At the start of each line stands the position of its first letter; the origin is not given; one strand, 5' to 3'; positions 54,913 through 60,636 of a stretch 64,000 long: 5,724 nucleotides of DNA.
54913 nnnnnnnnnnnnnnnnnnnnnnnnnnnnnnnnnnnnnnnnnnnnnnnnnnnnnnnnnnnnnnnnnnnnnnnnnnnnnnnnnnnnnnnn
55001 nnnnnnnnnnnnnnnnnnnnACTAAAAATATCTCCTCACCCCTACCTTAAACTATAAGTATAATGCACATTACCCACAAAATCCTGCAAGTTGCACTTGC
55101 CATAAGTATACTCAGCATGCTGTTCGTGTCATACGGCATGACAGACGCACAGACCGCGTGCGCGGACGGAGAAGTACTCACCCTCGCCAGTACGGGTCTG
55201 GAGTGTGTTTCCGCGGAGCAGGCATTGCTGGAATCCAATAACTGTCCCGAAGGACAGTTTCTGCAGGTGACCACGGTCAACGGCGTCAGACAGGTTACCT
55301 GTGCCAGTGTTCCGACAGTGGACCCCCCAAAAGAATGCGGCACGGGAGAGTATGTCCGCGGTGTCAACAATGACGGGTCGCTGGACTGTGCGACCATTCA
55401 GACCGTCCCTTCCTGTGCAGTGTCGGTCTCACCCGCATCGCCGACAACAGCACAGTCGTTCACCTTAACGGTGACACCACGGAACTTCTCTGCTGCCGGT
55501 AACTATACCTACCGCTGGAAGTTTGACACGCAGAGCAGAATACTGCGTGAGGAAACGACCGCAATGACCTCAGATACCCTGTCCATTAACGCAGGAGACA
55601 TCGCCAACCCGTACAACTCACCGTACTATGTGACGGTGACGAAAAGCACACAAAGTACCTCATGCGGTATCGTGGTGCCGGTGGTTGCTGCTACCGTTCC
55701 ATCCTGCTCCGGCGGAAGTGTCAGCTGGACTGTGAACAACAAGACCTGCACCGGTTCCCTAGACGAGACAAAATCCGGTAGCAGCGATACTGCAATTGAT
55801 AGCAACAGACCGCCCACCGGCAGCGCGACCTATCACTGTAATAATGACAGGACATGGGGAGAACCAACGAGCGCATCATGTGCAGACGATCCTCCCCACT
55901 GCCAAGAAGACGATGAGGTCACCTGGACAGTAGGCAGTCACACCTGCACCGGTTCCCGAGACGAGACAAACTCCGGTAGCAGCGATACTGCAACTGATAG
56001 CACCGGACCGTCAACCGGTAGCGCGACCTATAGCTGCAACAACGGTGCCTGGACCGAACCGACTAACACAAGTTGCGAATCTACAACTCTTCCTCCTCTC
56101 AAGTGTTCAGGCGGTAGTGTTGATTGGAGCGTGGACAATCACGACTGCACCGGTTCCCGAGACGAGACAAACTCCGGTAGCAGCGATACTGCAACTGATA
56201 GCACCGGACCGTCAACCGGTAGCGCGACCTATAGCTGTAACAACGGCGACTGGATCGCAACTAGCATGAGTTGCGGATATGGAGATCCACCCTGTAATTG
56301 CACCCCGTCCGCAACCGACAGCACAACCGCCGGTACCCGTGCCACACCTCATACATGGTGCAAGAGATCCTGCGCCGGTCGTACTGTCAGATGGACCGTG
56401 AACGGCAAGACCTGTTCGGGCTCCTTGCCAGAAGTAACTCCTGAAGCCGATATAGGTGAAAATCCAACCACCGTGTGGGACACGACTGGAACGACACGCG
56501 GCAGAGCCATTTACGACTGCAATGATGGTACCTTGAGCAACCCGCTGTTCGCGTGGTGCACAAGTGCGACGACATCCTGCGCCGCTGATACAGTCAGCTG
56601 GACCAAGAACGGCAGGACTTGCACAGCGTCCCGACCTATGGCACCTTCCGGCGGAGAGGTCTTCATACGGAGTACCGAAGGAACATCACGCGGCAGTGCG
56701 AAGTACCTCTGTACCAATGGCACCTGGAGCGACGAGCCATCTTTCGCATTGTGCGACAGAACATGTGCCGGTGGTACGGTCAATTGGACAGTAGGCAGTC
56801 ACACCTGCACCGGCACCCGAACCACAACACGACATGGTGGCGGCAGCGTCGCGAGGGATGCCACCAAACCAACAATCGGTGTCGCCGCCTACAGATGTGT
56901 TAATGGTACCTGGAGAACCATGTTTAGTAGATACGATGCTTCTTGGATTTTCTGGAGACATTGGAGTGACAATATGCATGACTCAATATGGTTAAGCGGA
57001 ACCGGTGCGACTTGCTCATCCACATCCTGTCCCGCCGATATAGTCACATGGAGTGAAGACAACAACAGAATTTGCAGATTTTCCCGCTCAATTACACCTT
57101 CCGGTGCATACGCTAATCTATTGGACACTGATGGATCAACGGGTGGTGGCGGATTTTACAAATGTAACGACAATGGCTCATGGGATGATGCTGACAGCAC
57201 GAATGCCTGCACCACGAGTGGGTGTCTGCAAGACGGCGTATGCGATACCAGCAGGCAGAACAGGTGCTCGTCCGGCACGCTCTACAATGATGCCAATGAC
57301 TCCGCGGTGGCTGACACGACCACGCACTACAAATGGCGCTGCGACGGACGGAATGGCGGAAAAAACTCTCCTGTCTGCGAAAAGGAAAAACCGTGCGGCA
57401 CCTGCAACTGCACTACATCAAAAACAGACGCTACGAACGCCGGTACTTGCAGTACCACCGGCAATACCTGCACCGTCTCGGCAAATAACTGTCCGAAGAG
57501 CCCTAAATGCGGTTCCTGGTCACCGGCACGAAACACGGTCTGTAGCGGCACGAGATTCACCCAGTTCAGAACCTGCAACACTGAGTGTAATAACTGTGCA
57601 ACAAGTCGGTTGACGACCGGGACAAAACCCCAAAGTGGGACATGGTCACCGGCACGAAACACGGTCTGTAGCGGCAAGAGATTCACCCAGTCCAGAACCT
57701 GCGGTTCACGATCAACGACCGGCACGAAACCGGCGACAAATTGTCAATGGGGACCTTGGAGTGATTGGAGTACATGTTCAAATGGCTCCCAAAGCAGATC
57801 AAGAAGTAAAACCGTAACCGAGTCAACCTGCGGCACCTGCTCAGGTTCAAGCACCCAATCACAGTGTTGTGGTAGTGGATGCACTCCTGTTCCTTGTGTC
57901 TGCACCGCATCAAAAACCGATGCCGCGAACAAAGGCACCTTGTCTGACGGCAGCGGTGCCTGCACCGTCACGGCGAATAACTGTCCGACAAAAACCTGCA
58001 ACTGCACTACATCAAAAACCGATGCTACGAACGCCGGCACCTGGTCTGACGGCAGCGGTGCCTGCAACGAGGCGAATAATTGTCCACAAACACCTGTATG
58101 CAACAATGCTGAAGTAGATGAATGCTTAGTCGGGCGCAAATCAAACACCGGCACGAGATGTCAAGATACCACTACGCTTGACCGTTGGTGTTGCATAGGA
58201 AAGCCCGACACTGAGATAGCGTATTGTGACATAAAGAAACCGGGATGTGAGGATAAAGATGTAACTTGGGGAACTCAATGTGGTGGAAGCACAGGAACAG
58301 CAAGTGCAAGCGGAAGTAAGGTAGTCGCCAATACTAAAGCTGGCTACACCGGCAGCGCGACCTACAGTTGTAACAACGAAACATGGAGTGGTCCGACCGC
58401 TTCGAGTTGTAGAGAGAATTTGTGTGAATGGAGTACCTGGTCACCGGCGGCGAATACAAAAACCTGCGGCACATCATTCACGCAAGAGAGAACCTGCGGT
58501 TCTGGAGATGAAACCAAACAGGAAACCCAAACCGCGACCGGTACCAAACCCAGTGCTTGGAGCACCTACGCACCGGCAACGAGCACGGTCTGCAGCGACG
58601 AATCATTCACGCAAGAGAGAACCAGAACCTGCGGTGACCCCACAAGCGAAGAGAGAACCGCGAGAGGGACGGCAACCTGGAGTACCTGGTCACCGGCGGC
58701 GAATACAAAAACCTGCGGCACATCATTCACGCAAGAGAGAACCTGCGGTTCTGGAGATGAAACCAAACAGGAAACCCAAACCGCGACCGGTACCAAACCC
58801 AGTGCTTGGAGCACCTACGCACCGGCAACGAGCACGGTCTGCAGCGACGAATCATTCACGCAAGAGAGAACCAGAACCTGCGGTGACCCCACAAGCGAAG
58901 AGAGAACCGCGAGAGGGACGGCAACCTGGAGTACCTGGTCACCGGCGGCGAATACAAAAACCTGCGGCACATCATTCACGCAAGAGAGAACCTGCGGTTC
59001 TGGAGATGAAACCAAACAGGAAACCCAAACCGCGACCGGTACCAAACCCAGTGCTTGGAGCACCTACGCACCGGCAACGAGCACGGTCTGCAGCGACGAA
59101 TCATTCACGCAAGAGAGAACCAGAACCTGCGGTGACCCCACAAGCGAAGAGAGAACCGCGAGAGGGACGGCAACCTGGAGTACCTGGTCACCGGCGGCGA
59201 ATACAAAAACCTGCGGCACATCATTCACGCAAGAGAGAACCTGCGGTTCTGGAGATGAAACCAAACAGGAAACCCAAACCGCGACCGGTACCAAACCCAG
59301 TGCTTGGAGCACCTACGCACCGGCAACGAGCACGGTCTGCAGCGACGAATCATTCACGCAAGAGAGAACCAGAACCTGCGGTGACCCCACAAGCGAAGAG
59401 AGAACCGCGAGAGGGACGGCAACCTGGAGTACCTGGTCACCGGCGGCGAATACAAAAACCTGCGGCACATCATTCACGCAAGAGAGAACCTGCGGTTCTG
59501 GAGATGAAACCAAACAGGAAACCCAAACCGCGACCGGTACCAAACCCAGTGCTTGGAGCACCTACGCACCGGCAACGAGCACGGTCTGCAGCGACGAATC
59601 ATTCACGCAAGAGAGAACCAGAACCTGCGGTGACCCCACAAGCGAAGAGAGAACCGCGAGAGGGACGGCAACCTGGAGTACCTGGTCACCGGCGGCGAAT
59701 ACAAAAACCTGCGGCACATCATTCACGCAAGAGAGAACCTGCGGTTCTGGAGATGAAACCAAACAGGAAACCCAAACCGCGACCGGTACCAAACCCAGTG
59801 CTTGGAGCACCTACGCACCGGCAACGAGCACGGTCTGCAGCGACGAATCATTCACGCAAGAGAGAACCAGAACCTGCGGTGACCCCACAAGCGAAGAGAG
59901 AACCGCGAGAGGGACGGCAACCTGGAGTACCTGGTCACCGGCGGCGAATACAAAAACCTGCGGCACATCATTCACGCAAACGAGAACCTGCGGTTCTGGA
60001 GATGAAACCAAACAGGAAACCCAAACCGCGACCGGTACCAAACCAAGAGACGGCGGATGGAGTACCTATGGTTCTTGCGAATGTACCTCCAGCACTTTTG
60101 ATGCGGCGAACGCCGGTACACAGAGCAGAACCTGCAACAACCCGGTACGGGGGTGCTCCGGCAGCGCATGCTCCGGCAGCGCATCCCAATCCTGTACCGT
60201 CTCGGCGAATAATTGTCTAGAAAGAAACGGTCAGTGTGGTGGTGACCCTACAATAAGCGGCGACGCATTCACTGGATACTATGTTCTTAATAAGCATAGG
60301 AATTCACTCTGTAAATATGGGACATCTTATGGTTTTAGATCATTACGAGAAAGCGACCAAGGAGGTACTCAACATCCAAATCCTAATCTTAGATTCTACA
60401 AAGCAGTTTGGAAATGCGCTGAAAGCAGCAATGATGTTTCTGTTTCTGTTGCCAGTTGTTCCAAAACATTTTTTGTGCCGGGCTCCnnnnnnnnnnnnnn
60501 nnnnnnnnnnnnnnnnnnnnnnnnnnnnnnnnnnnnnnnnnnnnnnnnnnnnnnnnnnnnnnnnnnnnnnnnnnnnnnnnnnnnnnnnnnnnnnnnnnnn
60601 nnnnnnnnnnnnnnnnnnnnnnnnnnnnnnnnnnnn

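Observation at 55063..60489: Giant secreted protein with thrombospondin-type-1-like WSxWS repeats in a bacterium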

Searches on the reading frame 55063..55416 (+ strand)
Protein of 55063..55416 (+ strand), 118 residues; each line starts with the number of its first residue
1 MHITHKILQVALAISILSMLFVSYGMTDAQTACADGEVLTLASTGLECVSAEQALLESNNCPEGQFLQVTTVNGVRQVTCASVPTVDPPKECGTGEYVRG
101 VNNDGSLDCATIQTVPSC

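Call 8: search_protein_families(library=pfam, proteins=[window:55063-55416:+], max_evalue=10)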
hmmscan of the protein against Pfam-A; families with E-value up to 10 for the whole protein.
seq(118 aa): 0 families

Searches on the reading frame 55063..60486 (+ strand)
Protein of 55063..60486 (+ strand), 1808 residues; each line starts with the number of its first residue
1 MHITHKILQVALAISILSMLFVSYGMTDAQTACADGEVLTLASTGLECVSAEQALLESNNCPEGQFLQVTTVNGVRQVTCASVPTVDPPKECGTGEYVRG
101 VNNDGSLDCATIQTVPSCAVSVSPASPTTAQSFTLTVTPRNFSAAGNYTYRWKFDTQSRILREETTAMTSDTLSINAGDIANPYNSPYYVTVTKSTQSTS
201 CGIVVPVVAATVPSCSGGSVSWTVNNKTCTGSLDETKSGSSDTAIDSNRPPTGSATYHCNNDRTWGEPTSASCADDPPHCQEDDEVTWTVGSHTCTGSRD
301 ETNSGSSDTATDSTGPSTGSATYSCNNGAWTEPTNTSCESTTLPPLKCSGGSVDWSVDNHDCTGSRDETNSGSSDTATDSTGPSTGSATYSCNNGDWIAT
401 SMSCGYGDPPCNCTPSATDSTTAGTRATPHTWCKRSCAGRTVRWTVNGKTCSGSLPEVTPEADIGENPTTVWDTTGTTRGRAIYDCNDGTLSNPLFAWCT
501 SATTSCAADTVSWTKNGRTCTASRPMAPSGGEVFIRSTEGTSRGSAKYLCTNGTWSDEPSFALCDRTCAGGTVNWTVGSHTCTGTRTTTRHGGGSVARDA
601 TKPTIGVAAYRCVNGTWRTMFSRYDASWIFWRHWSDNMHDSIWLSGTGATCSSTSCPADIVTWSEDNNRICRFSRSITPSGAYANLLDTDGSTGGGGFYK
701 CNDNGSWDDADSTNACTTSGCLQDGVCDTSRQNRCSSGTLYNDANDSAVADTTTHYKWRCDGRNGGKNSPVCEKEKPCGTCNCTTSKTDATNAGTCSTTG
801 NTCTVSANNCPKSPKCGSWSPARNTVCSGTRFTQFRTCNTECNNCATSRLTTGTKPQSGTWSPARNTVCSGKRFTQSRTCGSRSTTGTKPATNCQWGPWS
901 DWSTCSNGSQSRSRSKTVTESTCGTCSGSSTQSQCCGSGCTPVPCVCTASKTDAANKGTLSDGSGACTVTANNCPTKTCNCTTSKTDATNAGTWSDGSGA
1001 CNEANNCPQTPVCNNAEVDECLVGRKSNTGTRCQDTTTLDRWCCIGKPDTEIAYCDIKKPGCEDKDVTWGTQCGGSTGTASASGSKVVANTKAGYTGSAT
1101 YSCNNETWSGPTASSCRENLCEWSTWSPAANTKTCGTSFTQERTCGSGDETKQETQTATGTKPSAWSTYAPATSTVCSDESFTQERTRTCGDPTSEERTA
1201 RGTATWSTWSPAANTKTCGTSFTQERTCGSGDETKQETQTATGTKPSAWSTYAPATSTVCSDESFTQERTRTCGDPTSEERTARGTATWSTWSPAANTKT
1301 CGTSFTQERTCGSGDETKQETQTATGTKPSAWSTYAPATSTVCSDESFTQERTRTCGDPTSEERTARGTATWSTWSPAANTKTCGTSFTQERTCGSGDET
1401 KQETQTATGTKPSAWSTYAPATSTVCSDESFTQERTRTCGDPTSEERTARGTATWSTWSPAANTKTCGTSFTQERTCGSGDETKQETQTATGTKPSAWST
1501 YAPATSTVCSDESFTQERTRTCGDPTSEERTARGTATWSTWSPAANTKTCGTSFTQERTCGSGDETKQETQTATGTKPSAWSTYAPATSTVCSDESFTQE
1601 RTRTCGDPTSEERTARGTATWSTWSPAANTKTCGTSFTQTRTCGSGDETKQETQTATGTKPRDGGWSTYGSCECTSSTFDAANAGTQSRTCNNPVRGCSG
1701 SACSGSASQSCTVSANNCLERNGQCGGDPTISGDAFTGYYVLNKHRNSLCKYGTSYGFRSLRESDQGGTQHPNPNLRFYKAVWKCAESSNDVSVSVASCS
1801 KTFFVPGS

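Call 3: search_protein_families(library=pfam, proteins=[window:55063-60486:+], max_evalue=10)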
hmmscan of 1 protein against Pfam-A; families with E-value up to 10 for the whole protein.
window:55063-60486:+ (1808 aa): 0 families

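Call 5: search_protein_families(library=ncbifam, proteins=[window:55063-60486:+], max_evalue=10)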
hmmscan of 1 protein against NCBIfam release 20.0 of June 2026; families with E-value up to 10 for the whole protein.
window:55063-60486:+ (1808 aa): 0 families

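Call 10: find_homologous_proteins(query=window:55063-60486:+, max_evalue=0.001)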
Query window:55063-60486:+ (1808 aa): 12 proteins with E <= 0.001 among 8000 candidates.
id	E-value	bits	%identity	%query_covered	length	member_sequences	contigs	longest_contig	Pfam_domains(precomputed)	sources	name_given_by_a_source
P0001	0.0e+0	4051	100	100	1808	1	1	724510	-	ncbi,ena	-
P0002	0.0e+0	2351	97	59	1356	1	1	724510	-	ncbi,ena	-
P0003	2.1e-145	504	30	28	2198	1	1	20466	PF00415.25,PF13540.13,PF25384.2,PF25390.2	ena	-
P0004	2.8e-120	421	32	27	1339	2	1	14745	PF27521.1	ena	-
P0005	4.3e-61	225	40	7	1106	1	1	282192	PF21605.4,PF00041.28,PF16656.12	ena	-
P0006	7.5e-53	197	31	22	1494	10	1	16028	PF13402.13,PF17291.8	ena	-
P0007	1.3e-45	174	33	21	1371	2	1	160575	PF07591.16,PF07963.18,PF05203.22,PF14890.12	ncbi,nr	ncbi:MAG: prepilin-type N-terminal cleavage/methylation domain-containing protein [Alphaproteobacter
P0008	4.6e-32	129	31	18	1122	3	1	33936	-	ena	-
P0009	5.2e-26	109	29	24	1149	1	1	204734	PF01436.28,PF25021.2,PF06739.18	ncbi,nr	ncbi:MAG: hypothetical protein C0519_04585 [Hyphomicrobium sp.]|nr:hypothetical protein [Hyphomicrob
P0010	2.8e-25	106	31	24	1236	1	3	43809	PF00415.25,PF13540.13,PF25390.2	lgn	-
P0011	1.3e-22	97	33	22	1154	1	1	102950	-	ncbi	-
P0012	7.4e-11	58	26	22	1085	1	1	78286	-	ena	-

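Call 12: find_encoding_contigs(protein=P0002, flank=10000, max_places=3)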
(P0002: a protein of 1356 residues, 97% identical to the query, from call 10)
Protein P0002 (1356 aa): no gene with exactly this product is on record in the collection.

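Call 15: find_encoding_contigs(protein=P0001, flank=10000, max_places=3)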
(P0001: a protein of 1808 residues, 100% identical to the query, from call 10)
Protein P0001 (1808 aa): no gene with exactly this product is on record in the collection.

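Call 18: search_protein_families(library=pfam, proteins=[P0004, P0002, P0005, P0007], max_evalue=0.01)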
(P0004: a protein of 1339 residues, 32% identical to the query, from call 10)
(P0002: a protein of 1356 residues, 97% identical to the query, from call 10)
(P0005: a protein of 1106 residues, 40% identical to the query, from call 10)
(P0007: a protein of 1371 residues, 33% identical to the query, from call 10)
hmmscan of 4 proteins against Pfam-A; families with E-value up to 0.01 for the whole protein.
P0004 (1339 aa): 0 families

P0002 (1356 aa): 0 families

P0005 (1106 aa): 3 families
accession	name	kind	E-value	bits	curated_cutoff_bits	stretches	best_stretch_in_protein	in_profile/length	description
PF00041.27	fn3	-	1.5e-27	96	25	3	114-193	1-71/84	Fibronectin type III domain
PF16656.11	Pur_ac_phosph_N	-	9.6e-12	45.8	30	3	118-190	3-80/93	Purple acid Phosphatase, N-terminal domain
PF21605.3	CRLF2-like_D2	-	7.8e-11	42.4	27.3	0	113-195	1-74/94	Cytokine receptor-like factor 2-like, D2 domain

P0007 (1371 aa): 7 families
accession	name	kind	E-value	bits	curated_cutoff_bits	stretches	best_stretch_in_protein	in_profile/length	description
PF07591.16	PT-HINT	-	4.1e-13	50.2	27.7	1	1220-1345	1-129/137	Pretoxin HINT domain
PF14890.11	Intein_splicing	-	7.1e-07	29.6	35.8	1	1307-1341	117-151/155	Intein splicing domain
PF07963.17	N_methyl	-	9e-07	28.7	21.2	1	23-47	3-27/27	Prokaryotic N-terminal methylation motif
PF05203.21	Hom_end_hint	-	4.8e-06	27.2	32.1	1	1214-1285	1-77/228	Hom_end-associated Hint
PF01079.26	Hint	-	0.0004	20.5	29.7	1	1212-1257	11-53/213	Hint module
PF14623.11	Vint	-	0.0036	17.5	27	1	1213-1281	1-62/166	Hint-domain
PF13403.11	Hint_2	-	0.0079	17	28.4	0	1214-1244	2-31/147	Hint domain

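Call 19: find_related_loci(query=window:55063-60486:+, collection=genome_contigs, flank=10000)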
Query window:55063-60486:+ (1808 aa) in genome_contigs; peptide patterns used: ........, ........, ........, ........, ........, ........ (x = any residue, [..] = any of these).
11 stretches matched a pattern, but none encodes a relative of the query by tblastn (E <= 1e-3).

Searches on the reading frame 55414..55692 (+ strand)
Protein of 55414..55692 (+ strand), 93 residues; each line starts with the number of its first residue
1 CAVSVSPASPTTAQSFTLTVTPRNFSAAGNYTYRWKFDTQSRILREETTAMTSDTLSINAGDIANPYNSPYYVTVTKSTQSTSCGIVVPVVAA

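Call 8: search_protein_families(library=pfam, proteins=[window:55414-55692:+], max_evalue=10)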
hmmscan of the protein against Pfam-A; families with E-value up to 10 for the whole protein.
seq(93 aa): 0 families

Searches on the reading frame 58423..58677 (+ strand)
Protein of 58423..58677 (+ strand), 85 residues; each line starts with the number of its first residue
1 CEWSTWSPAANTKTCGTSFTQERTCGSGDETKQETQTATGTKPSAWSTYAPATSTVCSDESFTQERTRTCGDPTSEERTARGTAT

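Call 8: search_protein_families(library=pfam, proteins=[window:58423-58677:+], max_evalue=10)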
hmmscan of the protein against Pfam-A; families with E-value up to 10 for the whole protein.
seq(85 aa): 1 family
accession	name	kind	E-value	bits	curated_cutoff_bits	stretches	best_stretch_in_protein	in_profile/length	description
PF10578.14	SVS_QK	-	0.11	13.6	25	0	61-67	5-11/12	Seminal vesicle protein repeat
